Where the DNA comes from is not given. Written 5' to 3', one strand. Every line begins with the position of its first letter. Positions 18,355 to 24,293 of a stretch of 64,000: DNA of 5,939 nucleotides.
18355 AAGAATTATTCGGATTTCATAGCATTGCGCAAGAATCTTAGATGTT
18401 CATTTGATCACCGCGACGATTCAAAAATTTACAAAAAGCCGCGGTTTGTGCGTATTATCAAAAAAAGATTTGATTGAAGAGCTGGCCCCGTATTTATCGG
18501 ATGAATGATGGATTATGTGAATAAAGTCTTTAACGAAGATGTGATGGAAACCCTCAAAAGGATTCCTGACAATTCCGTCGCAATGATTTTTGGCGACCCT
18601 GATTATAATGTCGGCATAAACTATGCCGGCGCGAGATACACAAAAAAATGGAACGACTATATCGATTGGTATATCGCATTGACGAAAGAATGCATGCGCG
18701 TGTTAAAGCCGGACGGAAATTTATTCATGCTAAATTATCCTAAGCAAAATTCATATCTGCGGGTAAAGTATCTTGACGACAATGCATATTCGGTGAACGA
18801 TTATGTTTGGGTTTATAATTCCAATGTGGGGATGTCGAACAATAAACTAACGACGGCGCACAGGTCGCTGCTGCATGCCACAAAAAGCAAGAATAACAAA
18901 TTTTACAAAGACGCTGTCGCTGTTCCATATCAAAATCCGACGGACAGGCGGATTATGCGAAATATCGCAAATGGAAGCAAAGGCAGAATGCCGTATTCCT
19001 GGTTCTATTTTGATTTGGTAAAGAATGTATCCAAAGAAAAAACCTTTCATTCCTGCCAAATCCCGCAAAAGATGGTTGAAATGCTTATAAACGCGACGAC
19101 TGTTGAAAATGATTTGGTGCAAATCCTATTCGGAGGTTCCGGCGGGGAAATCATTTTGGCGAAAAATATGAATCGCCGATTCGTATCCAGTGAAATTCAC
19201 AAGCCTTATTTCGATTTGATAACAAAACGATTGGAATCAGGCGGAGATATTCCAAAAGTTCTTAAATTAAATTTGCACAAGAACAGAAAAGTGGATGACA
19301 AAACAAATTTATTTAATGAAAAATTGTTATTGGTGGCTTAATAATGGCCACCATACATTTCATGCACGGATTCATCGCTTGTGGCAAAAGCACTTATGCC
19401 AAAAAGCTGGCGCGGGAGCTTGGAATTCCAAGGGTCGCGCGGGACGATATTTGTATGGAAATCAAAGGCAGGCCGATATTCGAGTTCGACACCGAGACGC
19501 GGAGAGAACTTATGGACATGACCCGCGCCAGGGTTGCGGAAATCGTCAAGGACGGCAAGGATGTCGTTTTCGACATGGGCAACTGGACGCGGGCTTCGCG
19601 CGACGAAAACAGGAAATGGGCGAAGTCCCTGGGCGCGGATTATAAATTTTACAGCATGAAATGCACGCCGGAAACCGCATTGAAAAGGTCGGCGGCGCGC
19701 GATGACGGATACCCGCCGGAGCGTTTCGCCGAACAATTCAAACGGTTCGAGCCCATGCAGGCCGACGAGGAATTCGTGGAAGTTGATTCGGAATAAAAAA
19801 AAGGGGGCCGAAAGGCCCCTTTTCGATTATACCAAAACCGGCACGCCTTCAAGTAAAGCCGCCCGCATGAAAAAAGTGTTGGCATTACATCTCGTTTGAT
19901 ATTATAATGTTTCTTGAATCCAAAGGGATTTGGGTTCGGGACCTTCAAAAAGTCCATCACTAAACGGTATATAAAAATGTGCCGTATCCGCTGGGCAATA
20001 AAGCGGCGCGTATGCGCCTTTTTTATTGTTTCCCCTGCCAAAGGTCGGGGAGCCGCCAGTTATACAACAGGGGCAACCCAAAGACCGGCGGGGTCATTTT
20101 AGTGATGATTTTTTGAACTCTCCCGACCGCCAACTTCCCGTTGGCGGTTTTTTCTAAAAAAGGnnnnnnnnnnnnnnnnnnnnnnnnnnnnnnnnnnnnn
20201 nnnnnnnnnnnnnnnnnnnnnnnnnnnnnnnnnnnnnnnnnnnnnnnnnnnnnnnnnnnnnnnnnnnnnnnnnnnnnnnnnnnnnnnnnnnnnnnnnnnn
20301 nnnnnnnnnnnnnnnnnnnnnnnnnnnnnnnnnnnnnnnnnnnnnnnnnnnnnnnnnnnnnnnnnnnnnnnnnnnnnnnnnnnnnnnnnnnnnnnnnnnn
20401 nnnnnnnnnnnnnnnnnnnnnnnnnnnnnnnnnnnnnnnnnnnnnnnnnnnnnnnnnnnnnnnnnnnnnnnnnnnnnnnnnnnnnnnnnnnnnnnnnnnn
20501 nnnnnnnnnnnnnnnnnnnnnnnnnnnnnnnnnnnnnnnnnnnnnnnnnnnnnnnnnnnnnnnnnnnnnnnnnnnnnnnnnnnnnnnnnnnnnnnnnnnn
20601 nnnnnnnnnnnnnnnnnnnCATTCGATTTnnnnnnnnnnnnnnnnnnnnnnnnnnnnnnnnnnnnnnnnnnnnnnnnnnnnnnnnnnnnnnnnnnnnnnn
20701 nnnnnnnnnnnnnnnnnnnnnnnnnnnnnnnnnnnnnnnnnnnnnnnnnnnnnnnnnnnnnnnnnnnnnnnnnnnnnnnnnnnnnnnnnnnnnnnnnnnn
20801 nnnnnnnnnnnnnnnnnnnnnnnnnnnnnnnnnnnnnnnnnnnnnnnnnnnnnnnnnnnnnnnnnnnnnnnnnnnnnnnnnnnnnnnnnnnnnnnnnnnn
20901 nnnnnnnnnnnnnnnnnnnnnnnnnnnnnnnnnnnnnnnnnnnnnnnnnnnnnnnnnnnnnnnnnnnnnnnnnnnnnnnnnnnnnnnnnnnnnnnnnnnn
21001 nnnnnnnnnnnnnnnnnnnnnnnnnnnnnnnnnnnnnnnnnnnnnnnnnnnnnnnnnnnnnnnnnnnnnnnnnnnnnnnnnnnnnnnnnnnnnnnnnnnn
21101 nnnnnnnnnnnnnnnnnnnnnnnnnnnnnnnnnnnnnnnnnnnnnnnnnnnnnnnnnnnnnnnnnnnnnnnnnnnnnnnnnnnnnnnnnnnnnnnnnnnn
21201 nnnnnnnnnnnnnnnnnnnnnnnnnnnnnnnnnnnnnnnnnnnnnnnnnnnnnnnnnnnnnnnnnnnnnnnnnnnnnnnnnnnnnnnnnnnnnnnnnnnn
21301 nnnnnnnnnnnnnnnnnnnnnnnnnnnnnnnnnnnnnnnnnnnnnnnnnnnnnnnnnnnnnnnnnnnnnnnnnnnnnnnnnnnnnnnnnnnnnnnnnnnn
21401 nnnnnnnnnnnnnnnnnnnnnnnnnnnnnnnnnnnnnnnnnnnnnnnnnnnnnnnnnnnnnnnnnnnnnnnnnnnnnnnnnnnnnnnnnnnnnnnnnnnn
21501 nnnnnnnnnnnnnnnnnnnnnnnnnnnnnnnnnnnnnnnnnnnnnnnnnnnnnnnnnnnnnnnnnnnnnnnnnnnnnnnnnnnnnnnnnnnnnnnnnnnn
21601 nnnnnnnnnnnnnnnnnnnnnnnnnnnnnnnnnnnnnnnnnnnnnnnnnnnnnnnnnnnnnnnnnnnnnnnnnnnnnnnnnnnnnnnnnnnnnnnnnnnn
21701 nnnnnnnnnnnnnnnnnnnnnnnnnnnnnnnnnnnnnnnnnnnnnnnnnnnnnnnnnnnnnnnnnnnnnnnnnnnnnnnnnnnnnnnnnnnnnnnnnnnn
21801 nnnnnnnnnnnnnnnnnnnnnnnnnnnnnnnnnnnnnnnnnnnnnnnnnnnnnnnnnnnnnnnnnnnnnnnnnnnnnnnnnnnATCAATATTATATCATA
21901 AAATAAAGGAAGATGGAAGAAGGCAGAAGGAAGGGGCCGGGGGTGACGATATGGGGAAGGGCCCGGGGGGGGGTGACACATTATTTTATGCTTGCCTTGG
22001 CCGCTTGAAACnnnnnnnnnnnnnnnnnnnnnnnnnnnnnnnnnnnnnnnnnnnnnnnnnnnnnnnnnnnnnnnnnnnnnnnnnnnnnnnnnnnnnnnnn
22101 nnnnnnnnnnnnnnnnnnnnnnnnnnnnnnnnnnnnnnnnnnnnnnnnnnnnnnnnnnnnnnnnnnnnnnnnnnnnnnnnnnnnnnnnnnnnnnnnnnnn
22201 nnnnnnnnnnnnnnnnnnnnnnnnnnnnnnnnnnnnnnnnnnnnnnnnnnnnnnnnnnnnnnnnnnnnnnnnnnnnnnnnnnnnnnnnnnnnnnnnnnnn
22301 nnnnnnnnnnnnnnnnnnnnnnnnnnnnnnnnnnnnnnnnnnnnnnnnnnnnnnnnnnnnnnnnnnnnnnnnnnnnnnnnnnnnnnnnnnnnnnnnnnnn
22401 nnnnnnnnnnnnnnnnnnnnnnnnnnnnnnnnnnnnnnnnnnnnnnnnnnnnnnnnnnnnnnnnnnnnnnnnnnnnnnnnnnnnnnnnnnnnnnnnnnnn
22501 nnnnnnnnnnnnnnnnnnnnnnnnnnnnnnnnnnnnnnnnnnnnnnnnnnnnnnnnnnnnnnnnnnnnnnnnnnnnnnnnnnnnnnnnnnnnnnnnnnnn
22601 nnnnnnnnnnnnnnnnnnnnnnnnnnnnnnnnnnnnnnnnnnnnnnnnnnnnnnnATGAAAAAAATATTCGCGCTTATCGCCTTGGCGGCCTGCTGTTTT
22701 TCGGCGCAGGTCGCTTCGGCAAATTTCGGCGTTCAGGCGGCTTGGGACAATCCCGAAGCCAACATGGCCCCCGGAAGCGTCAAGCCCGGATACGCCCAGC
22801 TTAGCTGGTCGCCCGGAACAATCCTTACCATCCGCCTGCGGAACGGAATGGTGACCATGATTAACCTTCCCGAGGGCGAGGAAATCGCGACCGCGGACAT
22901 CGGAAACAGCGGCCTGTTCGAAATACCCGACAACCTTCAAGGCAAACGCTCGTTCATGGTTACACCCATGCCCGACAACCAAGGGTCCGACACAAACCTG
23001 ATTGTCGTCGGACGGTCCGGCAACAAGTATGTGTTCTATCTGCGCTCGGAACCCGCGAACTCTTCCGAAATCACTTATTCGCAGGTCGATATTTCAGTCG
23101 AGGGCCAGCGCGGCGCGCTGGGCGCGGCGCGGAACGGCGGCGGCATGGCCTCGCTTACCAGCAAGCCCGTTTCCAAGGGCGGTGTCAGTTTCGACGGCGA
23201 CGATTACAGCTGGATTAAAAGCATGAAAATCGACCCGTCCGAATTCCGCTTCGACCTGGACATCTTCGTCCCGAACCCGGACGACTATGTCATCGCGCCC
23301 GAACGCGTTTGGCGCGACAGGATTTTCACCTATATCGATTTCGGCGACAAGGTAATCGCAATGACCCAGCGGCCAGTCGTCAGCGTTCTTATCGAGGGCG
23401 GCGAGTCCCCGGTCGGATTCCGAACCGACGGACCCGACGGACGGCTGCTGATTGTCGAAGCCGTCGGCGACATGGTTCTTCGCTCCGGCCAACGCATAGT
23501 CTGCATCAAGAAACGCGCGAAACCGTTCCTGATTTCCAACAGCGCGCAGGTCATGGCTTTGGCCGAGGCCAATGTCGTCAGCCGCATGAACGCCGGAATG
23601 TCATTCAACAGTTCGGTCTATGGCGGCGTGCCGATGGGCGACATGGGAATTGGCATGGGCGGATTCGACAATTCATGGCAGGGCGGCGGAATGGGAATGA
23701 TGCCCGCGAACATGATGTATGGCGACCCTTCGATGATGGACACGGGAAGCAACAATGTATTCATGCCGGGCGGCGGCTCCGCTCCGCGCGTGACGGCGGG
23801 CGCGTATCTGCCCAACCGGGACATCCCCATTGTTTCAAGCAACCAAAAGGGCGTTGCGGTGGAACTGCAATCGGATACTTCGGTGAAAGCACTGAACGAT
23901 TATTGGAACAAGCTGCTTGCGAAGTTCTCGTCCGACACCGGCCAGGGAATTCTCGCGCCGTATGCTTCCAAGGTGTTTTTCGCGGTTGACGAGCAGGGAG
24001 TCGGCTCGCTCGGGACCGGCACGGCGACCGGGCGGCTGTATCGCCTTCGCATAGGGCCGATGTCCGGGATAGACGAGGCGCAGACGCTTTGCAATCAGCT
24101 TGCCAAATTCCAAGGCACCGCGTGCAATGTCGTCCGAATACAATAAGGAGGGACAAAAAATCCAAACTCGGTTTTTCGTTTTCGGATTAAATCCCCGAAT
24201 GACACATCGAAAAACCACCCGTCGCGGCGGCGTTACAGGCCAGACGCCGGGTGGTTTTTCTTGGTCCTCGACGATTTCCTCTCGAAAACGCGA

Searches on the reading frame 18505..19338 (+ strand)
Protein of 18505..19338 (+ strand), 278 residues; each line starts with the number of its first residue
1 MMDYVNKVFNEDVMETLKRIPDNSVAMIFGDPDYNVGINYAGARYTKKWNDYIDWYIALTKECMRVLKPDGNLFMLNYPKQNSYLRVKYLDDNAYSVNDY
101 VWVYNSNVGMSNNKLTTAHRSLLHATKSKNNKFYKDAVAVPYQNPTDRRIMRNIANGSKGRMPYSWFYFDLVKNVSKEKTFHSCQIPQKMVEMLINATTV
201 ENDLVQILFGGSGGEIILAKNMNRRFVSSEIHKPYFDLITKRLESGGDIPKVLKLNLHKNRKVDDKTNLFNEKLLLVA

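Call 84: search_protein_families(library=pfam, max_evalue=0.001, proteins=[window:18505-19338:+])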
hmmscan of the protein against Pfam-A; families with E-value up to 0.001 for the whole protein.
window:18505-19338:+ (278 aa): 1 family
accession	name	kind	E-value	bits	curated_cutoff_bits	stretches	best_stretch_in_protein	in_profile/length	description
PF01555.25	N6_N4_Mtase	-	2.5e-31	109.8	26.7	1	25-240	1-220/221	DNA methylase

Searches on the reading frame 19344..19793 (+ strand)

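Call 84: search_protein_families(library=pfam, max_evalue=0.001, proteins=[window:19344-19793:+])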
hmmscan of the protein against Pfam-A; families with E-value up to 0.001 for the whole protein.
window:19344-19793:+ (150 aa): 4 families
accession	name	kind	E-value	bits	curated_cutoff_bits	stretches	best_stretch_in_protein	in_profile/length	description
PF13671.12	AAA_33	-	3.9e-18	66.6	27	1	5-137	2-142/143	AAA domain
PF08433.16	KTI12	-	5.7e-07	29.7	22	1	7-139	6-141/271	Chromatin associated protein KTI12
PF13238.12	AAA_18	-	2.7e-06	28.3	29.4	1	9-121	5-113/128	AAA domain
PF13207.12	AAA_17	-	8.9e-05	23.2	27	1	12-119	5-122/136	AAA domain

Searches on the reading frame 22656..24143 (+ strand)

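Call 84: search_protein_families(library=pfam, max_evalue=0.001, proteins=[window:22656-24143:+])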
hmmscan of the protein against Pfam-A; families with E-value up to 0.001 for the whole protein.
window:22656-24143:+ (496 aa): 2 families
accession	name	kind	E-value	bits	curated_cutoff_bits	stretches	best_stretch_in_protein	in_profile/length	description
PF03524.21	CagX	-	1.5e-21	77.5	34.2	1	48-286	5-197/198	Conjugal transfer protein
PF05036.18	SPOR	-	3.3e-05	24.6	21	1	458-494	40-76/76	SPOR domain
